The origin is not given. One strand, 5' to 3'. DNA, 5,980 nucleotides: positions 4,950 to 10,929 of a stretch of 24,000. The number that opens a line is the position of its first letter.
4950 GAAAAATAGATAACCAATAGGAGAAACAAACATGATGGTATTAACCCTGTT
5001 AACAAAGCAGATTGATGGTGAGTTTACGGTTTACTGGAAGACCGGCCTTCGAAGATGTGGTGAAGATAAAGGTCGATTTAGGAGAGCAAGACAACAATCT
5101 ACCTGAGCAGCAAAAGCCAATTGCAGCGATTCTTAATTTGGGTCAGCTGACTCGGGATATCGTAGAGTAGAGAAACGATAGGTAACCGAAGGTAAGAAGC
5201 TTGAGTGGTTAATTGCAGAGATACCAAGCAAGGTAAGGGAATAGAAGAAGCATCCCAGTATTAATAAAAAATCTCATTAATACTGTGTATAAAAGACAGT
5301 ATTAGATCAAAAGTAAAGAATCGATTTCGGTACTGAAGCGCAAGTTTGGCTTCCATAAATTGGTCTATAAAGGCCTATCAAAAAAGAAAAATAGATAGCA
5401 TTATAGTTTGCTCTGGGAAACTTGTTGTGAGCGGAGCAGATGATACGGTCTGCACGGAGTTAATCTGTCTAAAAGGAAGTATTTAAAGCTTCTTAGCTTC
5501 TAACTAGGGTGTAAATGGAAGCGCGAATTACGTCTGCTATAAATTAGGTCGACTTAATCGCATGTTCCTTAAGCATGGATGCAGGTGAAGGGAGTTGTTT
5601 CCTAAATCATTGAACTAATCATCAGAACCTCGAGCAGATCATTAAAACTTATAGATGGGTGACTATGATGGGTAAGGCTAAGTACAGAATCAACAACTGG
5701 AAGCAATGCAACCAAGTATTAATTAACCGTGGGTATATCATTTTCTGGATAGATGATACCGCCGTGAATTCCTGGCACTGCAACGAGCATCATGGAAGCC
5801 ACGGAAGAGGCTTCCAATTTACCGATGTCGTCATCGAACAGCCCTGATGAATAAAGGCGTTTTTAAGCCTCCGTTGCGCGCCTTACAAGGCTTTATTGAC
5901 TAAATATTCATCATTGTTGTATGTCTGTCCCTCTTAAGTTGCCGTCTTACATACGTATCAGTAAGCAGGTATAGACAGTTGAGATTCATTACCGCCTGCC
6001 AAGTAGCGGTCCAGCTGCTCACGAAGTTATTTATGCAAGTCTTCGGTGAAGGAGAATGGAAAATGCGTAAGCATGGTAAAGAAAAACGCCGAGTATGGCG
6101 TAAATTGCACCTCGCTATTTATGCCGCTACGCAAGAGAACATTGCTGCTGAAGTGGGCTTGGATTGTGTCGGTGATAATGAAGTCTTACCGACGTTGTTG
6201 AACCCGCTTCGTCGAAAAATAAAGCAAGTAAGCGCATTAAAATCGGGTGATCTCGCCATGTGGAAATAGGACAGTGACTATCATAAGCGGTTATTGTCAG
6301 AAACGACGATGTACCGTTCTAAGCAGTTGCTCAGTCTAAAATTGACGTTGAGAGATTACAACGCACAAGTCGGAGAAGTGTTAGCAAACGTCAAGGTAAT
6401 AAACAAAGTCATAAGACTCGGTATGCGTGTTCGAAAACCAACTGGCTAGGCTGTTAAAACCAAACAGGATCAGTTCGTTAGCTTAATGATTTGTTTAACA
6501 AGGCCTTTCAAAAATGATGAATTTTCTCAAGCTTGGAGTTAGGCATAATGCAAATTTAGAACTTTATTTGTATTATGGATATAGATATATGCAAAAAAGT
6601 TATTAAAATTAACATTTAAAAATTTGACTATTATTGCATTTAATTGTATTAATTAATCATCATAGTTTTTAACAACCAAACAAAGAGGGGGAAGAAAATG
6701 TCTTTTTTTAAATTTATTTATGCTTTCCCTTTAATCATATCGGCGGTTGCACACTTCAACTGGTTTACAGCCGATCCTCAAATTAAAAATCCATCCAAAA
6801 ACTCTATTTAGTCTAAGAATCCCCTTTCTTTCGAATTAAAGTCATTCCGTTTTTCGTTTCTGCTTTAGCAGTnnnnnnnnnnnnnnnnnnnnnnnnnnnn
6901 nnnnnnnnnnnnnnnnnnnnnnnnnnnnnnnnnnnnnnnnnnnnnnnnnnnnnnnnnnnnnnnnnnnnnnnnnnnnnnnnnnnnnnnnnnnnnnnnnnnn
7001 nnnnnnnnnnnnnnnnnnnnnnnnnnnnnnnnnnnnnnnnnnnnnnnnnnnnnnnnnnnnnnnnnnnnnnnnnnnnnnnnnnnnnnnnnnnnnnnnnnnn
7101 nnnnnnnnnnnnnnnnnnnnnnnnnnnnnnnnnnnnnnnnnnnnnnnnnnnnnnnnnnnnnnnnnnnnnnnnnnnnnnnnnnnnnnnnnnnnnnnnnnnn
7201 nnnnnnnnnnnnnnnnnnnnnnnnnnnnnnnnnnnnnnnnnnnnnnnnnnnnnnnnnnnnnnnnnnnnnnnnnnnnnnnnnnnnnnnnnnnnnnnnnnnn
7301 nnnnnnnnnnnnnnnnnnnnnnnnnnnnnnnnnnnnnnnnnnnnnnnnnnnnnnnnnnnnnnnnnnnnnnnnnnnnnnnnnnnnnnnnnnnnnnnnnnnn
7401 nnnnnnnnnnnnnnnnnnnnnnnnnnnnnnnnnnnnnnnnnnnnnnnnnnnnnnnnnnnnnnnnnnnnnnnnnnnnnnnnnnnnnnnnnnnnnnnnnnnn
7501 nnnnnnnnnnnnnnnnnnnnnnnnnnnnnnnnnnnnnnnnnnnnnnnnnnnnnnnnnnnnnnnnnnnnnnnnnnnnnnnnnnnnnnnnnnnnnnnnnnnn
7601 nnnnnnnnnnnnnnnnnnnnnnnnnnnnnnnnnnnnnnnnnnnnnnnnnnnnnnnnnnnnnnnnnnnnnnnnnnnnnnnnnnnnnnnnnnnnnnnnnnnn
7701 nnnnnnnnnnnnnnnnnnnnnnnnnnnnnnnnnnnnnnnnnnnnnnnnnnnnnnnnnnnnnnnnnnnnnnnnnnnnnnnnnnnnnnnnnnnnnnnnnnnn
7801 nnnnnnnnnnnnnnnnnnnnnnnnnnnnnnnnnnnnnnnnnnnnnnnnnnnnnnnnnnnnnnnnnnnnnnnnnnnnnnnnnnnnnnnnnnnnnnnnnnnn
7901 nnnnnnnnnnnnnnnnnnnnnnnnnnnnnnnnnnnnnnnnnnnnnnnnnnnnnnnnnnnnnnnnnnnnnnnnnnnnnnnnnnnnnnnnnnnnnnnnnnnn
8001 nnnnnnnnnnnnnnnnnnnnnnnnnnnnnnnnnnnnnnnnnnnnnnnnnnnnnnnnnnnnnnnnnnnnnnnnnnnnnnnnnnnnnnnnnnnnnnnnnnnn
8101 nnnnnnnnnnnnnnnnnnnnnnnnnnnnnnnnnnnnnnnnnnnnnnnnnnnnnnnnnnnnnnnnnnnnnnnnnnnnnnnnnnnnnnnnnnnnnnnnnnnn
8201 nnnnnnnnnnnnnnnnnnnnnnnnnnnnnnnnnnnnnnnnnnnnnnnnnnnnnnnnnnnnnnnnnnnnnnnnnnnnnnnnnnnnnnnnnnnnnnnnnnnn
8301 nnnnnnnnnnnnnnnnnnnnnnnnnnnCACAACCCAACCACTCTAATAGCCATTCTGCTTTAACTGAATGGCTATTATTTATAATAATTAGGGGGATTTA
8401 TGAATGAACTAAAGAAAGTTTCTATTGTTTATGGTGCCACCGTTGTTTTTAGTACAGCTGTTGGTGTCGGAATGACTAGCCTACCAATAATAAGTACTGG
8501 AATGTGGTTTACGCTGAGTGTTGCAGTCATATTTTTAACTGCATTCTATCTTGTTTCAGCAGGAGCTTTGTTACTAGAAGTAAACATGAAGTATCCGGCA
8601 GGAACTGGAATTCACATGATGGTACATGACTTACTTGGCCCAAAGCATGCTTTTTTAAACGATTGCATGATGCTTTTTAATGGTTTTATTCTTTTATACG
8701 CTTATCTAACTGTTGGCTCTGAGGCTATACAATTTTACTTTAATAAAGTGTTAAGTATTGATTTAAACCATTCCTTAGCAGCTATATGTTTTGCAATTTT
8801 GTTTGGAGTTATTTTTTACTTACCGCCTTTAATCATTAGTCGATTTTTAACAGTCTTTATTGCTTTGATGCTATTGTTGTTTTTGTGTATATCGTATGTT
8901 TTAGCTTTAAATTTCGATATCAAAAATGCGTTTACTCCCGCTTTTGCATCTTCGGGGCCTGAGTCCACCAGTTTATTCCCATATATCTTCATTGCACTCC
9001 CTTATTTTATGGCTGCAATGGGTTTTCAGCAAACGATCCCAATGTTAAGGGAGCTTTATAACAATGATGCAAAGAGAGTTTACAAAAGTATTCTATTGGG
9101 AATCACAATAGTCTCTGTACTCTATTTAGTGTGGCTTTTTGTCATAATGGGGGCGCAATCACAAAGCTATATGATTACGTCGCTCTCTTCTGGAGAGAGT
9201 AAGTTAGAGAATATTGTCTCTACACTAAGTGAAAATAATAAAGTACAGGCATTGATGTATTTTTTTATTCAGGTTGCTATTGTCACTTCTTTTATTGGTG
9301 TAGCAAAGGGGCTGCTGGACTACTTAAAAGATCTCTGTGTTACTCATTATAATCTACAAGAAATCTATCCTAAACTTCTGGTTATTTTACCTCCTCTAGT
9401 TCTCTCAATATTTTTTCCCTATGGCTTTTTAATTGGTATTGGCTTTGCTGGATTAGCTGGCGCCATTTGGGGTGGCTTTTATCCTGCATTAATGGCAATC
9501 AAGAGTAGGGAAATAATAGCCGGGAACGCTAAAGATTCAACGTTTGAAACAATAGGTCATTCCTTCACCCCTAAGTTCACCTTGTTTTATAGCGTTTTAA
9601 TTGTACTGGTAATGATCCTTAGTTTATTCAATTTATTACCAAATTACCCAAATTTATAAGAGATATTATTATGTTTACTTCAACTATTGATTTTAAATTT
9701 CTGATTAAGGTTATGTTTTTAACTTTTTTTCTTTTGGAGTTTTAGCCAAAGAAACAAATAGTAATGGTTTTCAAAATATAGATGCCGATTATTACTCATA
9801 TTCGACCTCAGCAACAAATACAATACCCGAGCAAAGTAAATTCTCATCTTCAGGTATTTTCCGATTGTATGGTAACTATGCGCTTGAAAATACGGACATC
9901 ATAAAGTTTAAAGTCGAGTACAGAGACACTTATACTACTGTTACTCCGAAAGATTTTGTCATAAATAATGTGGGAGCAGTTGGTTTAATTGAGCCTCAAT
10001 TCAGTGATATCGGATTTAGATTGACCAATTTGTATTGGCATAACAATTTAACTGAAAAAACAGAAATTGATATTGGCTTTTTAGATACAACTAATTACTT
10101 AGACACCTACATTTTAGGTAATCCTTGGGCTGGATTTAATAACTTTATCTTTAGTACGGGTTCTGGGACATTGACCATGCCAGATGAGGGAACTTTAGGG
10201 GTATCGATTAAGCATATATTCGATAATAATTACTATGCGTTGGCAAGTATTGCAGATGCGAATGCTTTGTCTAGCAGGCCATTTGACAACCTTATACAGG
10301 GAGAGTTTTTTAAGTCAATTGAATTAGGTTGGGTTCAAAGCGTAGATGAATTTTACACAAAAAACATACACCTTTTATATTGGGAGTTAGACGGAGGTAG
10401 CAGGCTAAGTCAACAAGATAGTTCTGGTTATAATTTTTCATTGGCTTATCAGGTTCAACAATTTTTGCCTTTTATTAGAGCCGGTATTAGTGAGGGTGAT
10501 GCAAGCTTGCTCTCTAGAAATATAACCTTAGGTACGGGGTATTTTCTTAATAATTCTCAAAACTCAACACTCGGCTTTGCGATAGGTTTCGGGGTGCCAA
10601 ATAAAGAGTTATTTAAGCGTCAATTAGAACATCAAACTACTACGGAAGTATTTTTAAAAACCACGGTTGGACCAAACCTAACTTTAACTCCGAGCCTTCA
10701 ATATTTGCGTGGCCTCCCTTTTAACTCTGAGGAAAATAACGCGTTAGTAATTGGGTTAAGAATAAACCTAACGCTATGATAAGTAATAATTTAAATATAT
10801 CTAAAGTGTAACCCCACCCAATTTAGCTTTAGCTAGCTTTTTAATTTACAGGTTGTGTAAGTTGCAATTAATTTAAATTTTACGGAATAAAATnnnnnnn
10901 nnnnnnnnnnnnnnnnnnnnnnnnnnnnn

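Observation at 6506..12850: AT-rich tnaC-tnaA-tnaB / OprB porin / REC-EAL / RidA cassette riding in an SXT/R391 variable hotspot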

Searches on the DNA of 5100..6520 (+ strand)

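Call 22: search_dna_similar(query=window:5100-6520:+, collection=plasmids, mode=distant, max_rows=10)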
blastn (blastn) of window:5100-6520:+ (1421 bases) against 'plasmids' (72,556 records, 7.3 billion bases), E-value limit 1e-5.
Records with a match: 552; places in all: 617; records where one place covers at least 80% of the query: 0.
Best place of each record, by identity: 80-90% 15; 60-80% 537.
By first word of the organism name: Klebsiella 254; Escherichia 63; Acinetobacter 27; Providencia 27; Pseudomonas 27; Salmonella 24; Enterobacter 24; Vibrio 24; Citrobacter 22; Edwardsiella 10; and 15 more.
By predicted mobility (MOB-suite, as given by PLSDB): conjugative 371; non-mobilizable 145; mobilizable 36.
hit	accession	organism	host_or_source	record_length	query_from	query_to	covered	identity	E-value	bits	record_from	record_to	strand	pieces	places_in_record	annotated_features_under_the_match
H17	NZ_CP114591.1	Salinivibrio kushneri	-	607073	491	1406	59%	72.1%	9e-92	449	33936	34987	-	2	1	IS5 family transposase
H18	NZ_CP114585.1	Salinivibrio proteolyticus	-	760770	492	1332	50%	72.0%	2e-81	385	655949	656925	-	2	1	IS5 family transposase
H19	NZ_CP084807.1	Klebsiella quasipneumoniae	Water (environment),Whole organism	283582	568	1136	40%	66.6%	9e-35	156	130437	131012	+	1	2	IS5-like element ISEc35 family transposase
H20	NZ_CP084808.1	Klebsiella quasipneumoniae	Water (environment),Whole organism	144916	568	1136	40%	66.6%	9e-35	156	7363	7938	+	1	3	IS5-like element ISEc35 family transposase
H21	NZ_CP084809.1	Klebsiella quasipneumoniae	Water (environment),Whole organism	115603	568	1136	40%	66.6%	9e-35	156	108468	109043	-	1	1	IS5-like element ISEc35 family transposase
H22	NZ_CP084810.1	Klebsiella quasipneumoniae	Water (environment),Whole organism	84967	568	1136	40%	66.6%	9e-35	156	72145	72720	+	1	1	IS5-like element ISEc35 family transposase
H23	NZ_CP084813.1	Klebsiella quasipneumoniae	Water (environment),Whole organism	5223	568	1136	40%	66.6%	9e-35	156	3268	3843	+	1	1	IS5-like element ISEc35 family transposase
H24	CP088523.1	Escherichia coli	Homo sapiens,blood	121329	568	1136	40%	66.6%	9e-35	156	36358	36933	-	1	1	IS5 family transposase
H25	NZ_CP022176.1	Aeromonas salmonicida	Atlantic salmon,The RAS Atlantic Salmon ...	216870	568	1136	40%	66.6%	4e-33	151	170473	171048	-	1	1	IS5-like element ISEc35 family transposase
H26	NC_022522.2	Salmonella enterica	-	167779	568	1136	40%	66.4%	4e-33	151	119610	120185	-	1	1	IS5-like element ISEc35 family transposase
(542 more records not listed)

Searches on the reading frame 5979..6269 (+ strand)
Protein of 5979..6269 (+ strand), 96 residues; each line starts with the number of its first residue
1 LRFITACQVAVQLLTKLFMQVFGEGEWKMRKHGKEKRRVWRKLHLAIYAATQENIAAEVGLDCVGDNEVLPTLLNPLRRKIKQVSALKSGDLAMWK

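Call 3: search_protein_families(library=pfam, proteins=[window:5979-6269:+])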
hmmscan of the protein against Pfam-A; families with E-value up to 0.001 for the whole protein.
window:5979-6269:+ (96 aa): 1 family
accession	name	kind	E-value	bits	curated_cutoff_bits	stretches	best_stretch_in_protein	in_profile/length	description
PF01609.27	DDE_Tnp_1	-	7.6e-06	26.2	23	1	19-84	14-76/200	Transposase DDE domain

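Call 4: search_protein_families(library=ncbifam, proteins=[window:5979-6269:+])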
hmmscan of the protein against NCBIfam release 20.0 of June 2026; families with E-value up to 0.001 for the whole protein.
window:5979-6269:+ (96 aa): 1 family
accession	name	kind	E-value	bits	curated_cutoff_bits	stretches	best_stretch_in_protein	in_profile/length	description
NF033579.1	transpos_IS5_2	equivalog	1.8e-16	60.4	140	1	18-86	117-187/289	IS5 family transposase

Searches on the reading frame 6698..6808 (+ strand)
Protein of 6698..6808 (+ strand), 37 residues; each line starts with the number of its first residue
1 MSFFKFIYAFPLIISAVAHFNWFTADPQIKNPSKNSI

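Call 21: search_protein_families(library=pfam, max_evalue=10, proteins=[window:6698-6808:+])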
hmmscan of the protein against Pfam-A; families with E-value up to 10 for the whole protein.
seq(37 aa): 0 families

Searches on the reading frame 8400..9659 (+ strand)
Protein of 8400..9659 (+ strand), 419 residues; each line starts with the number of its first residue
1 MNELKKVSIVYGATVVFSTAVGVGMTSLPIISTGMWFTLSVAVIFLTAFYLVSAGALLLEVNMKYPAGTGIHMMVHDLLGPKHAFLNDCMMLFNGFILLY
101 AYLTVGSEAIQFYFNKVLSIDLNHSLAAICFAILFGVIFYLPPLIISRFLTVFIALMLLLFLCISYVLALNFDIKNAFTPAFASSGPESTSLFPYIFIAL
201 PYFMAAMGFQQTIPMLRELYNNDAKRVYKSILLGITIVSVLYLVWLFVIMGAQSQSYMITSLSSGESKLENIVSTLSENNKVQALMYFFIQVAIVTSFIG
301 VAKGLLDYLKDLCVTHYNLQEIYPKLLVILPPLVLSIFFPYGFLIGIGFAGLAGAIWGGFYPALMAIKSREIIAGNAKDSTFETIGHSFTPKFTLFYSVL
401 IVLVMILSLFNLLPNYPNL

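Call 3: search_protein_families(library=pfam, proteins=[window:8400-9659:+])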
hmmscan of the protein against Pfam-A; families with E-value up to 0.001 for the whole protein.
window:8400-9659:+ (419 aa): 1 family
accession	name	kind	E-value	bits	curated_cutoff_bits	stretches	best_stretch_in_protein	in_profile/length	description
PF03222.19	Trp_Tyr_perm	-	2.4e-74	251.2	22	1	6-404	2-392/393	Tryptophan/tyrosine permease family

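Call 4: search_protein_families(library=ncbifam, proteins=[window:8400-9659:+])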
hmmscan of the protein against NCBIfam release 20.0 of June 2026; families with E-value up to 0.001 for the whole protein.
window:8400-9659:+ (419 aa): 4 families
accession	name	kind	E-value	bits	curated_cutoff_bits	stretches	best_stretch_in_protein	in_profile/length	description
TIGR00837.1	araaP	subfamily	3.1e-73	247.3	350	1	12-372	2-359/381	aromatic amino acid transporter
NF007789.0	PRK10483.1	equivalog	4.6e-64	217.2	515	1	6-416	10-413/414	tryptophan permease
NF007235.0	PRK09664.1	equivalog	1e-56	192.7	497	1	5-416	7-414/415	low affinity tryptophan permease TnaB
NF011711.0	PRK15132.1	equivalog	1.7e-32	112.9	482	1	15-415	11-401/403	tyrosine transporter TyrP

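Call 13: find_encoding_contigs(protein=window:8400-9659:+, flank=10000, max_places=10)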
Protein window:8400-9659:+ (419 aa): no gene with exactly this product is on record in the collection.

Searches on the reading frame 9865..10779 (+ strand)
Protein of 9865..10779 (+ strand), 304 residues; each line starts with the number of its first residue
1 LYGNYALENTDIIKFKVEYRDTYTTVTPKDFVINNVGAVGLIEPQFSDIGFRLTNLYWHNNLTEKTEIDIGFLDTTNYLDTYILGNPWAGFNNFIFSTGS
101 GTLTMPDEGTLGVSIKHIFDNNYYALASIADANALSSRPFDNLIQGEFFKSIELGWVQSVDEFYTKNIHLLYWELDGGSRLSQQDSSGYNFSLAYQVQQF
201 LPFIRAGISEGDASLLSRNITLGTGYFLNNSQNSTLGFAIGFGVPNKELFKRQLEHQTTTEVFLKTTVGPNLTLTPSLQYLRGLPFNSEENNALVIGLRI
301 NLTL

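Call 3: search_protein_families(library=pfam, proteins=[window:9865-10779:+])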
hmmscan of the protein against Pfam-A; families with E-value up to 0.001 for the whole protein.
window:9865-10779:+ (304 aa): 1 family
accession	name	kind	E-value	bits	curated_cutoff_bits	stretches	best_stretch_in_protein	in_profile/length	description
PF04966.18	OprB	-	1.1e-11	45.3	22.9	1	197-303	242-371/372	Carbohydrate-selective porin, OprB family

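Call 4: search_protein_families(library=ncbifam, proteins=[window:9865-10779:+])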
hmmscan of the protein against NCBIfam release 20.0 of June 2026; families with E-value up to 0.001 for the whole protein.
window:9865-10779:+ (304 aa): 0 families
